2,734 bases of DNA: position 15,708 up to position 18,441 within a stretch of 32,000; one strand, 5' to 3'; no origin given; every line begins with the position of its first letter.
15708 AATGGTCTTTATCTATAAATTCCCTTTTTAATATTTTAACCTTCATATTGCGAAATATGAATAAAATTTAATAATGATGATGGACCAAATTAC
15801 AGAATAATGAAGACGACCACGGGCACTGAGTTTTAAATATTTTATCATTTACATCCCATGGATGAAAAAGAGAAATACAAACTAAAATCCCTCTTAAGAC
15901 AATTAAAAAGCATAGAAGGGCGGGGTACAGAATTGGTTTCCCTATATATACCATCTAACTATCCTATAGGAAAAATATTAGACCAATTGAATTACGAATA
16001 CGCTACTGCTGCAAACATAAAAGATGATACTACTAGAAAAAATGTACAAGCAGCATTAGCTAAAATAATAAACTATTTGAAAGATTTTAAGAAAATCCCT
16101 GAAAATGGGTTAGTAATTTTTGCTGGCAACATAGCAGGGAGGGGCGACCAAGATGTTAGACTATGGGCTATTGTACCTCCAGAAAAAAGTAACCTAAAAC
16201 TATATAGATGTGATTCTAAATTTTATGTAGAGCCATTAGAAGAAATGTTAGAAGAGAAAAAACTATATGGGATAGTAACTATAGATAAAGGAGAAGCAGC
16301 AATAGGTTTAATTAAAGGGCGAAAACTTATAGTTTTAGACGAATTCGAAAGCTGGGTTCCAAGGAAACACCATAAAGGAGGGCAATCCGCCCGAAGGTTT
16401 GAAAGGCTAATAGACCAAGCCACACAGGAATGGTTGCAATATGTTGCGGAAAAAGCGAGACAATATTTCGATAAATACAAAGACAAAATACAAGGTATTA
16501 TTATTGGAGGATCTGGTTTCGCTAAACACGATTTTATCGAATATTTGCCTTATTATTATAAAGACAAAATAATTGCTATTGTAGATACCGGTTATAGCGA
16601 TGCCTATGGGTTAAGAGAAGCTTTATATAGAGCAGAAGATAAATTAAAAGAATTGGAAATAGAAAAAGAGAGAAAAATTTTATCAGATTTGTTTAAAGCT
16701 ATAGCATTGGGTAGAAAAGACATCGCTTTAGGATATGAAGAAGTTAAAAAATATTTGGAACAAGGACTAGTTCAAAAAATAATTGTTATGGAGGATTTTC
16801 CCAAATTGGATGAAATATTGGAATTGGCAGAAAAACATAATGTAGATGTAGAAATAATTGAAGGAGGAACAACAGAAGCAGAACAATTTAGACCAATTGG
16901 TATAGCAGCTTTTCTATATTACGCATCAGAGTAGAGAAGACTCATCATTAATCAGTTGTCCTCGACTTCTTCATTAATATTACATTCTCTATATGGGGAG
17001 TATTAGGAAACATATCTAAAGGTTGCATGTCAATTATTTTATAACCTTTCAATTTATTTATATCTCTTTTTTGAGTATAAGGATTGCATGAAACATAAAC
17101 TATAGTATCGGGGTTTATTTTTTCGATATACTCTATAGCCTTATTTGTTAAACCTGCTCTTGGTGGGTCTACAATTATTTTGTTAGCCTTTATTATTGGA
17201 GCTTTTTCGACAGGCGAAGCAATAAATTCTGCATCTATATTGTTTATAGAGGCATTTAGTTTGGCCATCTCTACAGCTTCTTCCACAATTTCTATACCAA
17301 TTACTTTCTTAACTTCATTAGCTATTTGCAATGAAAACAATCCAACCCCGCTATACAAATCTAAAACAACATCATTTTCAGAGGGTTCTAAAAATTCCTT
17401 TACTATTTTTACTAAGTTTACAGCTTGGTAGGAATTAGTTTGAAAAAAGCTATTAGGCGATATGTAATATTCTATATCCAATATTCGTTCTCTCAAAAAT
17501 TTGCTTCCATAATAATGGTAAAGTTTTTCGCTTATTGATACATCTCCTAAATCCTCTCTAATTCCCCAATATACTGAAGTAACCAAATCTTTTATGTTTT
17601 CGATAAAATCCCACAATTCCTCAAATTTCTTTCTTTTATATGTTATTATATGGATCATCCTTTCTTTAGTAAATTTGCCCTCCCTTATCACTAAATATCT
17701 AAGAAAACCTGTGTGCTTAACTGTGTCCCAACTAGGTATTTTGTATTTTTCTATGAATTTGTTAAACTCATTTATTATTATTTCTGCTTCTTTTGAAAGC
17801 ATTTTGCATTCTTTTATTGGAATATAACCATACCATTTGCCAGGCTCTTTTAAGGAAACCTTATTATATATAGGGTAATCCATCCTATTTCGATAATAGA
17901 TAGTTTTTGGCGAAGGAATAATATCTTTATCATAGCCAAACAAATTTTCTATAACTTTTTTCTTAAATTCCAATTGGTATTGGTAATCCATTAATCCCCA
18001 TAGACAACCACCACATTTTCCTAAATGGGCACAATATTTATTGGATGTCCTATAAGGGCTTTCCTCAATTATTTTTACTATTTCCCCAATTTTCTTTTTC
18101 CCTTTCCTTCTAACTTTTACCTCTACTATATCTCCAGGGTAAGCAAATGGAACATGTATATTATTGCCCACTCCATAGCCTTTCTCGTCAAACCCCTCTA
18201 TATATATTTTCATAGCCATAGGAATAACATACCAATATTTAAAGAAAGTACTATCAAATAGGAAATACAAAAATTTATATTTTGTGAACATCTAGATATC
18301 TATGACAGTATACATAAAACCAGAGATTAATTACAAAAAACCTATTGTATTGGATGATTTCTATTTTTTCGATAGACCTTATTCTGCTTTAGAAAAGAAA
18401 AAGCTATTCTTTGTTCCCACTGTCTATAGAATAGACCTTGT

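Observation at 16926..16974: C/D box sRNA candidate laid across the stop codons of two convergent genes, with canonical and degenerate boxes swapped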

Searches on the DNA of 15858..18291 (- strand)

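Call 4: search_rna_families(source=window, start=16700, end=17200, threshold=evalue, max_evalue=10, show_alignments=5)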
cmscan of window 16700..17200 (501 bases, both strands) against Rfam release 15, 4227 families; matches with E-value up to 10: 14.
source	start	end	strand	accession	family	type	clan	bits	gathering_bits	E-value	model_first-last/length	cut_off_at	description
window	16924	16978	-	RF01274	sR45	Gene; snRNA; snoRNA; CD-box;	-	42.8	40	5.9e-09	1-55/55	no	Small nucleolar RNA sR45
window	16924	16978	-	RF01123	sR35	Gene; snRNA; snoRNA; CD-box;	-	29.8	60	1.6e-05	1-57/57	no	Small nucleolar RNA sR35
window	16727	16805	+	RF00343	snoZ122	Gene; snRNA; snoRNA; CD-box;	-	19.9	38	3.2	1-89/89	no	Small nucleolar RNA Z122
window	16916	16985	-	RF00284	SNORD74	Gene; snRNA; snoRNA; CD-box;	CL00069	17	41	0.47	1-80/80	no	Small nucleolar RNA SNORD74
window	16925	16977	-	RF01304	sR5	Gene; snRNA; snoRNA; CD-box;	-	16.1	40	0.25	1-53/53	no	Small nucleolar RNA sR5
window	16737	16761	-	RF01355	CRISPR-DR26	Gene; CRISPR;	-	15.1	39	9.3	1-25/25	no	CRISPR RNA direct repeat element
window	16924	16978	-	RF01133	sR3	Gene; snRNA; snoRNA; CD-box;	-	13.6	41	0.45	1-55/55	no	Small nucleolar RNA sR3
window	16926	16958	-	RF00095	snoPyro_CD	Gene; snRNA; snoRNA; CD-box;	CL00132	13.5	45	4.8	21-55/58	no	Pyrococcus C/D box small nucleolar RNA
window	17058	17081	+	RF00749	mir-208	Gene; miRNA;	-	12.7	56.4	9.6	27-50/77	no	mir-208 microRNA precursor family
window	16887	16950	-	RF01147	sR12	Gene; snRNA; snoRNA; CD-box;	-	11.6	38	7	1-52/52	no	Small nucleolar RNA sR12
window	16950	16978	-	RF01139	sR2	Gene; snRNA; snoRNA; CD-box;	-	11.4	42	5.8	27-57/57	no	Small nucleolar RNA sR2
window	16924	16978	-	RF01152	sR1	Gene; snRNA; snoRNA; CD-box;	-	11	45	2.6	1-57/57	no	Small nucleolar RNA sR1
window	16924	16978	-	RF01145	sR14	Gene; snRNA; snoRNA; CD-box;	-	10.4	38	3.4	1-54/54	no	Small nucleolar RNA sR14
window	16924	16978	-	RF01127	sR42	Gene; snRNA; snoRNA; CD-box;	-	10.2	38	7.6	1-63/63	no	Small nucleolar RNA sR42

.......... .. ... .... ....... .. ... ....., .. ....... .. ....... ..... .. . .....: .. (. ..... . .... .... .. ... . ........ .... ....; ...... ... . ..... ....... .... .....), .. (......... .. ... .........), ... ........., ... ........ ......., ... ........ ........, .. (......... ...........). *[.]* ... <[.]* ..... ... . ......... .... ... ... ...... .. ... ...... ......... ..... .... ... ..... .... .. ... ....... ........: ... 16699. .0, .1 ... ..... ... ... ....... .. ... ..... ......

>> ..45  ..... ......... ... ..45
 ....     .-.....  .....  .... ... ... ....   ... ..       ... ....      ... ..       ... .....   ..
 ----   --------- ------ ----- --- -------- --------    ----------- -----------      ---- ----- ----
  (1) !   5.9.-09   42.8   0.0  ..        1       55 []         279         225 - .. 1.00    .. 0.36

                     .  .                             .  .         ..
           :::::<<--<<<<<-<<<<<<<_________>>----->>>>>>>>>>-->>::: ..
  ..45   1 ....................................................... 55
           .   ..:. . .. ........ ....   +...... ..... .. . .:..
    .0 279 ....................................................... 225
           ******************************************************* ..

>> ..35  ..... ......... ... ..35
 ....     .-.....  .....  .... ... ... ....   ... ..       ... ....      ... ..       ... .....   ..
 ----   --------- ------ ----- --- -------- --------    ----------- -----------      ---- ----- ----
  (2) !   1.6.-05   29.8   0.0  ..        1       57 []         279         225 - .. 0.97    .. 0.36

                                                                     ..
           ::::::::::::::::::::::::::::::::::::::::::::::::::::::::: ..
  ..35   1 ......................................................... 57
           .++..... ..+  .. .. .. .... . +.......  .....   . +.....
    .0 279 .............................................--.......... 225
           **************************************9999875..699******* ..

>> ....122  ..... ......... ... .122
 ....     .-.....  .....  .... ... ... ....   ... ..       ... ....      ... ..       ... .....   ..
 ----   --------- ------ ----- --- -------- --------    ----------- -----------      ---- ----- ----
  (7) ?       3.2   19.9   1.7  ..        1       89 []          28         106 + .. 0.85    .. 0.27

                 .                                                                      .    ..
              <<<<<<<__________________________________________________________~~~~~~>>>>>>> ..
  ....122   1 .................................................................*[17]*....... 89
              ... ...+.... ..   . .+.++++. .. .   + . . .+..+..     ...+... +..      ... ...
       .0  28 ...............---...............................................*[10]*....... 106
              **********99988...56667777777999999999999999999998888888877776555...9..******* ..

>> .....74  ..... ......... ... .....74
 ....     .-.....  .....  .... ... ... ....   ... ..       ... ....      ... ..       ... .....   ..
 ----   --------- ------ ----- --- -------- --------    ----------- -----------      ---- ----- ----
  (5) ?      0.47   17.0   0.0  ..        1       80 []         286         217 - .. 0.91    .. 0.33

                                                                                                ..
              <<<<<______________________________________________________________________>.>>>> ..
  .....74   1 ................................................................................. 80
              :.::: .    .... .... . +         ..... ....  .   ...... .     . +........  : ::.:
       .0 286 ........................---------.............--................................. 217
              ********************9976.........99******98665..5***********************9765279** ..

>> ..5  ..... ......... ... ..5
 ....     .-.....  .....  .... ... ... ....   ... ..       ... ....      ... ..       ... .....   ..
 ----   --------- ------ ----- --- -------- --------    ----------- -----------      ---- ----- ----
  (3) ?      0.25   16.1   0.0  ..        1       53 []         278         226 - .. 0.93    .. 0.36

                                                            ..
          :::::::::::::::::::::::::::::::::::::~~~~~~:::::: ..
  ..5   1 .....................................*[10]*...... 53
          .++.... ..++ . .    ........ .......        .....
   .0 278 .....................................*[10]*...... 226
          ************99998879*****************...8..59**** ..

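Call 24: search_rna_families(sources=[L018, L007, L008], threshold=gathering)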
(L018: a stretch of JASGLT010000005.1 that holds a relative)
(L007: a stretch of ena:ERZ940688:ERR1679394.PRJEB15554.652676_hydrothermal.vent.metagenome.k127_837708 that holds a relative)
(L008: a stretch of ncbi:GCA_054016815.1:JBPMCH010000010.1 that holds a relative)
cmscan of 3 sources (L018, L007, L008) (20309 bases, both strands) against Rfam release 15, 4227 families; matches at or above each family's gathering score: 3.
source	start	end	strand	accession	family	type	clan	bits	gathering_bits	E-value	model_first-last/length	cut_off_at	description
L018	6598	6769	-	RF00058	HgcF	Gene; snRNA; snoRNA; HACA-box;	-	156.8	70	4.2e-37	1-168/168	no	HgcF RNA (Pab35)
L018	3129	3183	-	RF01274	sR45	Gene; snRNA; snoRNA; CD-box;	-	73.2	40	1.6e-16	1-55/55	no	Small nucleolar RNA sR45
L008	5311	5382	+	RF00005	tRNA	Gene; tRNA;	CL00001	71.8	29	3.2e-14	1-71/71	no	tRNA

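Call 25: search_rna_families(sources=[L130], threshold=gathering)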
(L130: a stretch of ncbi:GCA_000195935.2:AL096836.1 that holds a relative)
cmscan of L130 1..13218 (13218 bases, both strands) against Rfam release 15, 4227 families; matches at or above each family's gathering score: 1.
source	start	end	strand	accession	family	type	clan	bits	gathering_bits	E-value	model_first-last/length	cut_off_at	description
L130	1131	1205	+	RF00005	tRNA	Gene; tRNA;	CL00001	64.9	29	1.7e-12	1-71/71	no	tRNA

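Call 48: search_rna_families(sources=[L133, L135], threshold=gathering)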
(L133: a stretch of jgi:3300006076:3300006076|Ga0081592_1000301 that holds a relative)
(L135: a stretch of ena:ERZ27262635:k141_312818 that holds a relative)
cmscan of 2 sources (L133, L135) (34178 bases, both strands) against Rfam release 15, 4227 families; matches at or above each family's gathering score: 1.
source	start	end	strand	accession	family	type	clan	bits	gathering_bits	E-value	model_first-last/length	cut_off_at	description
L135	10653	10723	-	RF00005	tRNA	Gene; tRNA;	CL00001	65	29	4.1e-12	1-71/71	no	tRNA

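Call 53: search_rna_families(source=L133, start=13820, end=13960, threshold=evalue, max_evalue=1, show_alignments=1)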
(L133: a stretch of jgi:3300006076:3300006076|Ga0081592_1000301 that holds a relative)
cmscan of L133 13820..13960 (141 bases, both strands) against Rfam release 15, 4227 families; matches with E-value up to 1: 13.
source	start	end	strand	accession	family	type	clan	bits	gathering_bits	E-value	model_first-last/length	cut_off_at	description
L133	13887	13941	+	RF01274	sR45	Gene; snRNA; snoRNA; CD-box;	-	29.9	40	1.2e-05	1-55/55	no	Small nucleolar RNA sR45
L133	13887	13942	+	RF00095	snoPyro_CD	Gene; snRNA; snoRNA; CD-box;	CL00132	29.5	45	9e-05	1-58/58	no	Pyrococcus C/D box small nucleolar RNA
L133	13887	13941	+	RF01123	sR35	Gene; snRNA; snoRNA; CD-box;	-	21.9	60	0.00087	1-57/57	no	Small nucleolar RNA sR35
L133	13890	13941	+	RF01152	sR1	Gene; snRNA; snoRNA; CD-box;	-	20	45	0.0018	1-57/57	no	Small nucleolar RNA sR1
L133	13887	13941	+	RF01139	sR2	Gene; snRNA; snoRNA; CD-box;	-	18.2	42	0.028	1-57/57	no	Small nucleolar RNA sR2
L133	13888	13940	+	RF01304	sR5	Gene; snRNA; snoRNA; CD-box;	-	17.7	40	0.026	1-53/53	no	Small nucleolar RNA sR5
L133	13887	13941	+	RF01120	sR33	Gene; snRNA; snoRNA; CD-box;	-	17.5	37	0.097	1-55/55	no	Small nucleolar RNA sR33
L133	13887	13934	+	RF01140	sR20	Gene; snRNA; snoRNA; CD-box;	-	16.2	44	0.26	1-56/56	no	Small nucleolar RNA sR20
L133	13890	13941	+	RF01136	sR28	Gene; snRNA; snoRNA; CD-box;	-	15.7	39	0.027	1-55/55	no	Small nucleolar RNA sR28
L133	13890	13940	+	RF01150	sR11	Gene; snRNA; snoRNA; CD-box;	-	15.4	39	0.61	1-57/57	no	Small nucleolar RNA sR11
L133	13887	13941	+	RF01133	sR3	Gene; snRNA; snoRNA; CD-box;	-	14.7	41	0.063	1-55/55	no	Small nucleolar RNA sR3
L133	13887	13941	+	RF01145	sR14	Gene; snRNA; snoRNA; CD-box;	-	12.1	38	0.3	1-54/54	no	Small nucleolar RNA sR14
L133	13890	13941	+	RF01129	sR44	Gene; snRNA; snoRNA; CD-box;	-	11.5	45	0.86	1-55/55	no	Small nucleolar RNA sR44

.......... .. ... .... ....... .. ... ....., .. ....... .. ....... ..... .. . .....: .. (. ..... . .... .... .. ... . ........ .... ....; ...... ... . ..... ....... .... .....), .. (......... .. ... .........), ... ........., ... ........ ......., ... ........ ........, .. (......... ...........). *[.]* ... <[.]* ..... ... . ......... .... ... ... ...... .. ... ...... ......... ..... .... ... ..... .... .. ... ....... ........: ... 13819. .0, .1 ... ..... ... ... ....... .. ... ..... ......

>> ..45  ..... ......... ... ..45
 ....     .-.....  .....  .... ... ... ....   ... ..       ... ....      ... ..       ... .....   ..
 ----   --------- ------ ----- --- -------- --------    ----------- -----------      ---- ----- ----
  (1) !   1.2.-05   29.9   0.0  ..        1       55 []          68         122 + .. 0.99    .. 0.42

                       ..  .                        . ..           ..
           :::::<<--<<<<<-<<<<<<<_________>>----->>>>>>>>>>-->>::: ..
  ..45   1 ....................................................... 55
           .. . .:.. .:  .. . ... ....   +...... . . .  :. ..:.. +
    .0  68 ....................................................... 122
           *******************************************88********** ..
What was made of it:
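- Closest known: C/D sRNA of the nearest uncultured relative. Different: Rfam sR45 scores only 29.9 bits there (call 53).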
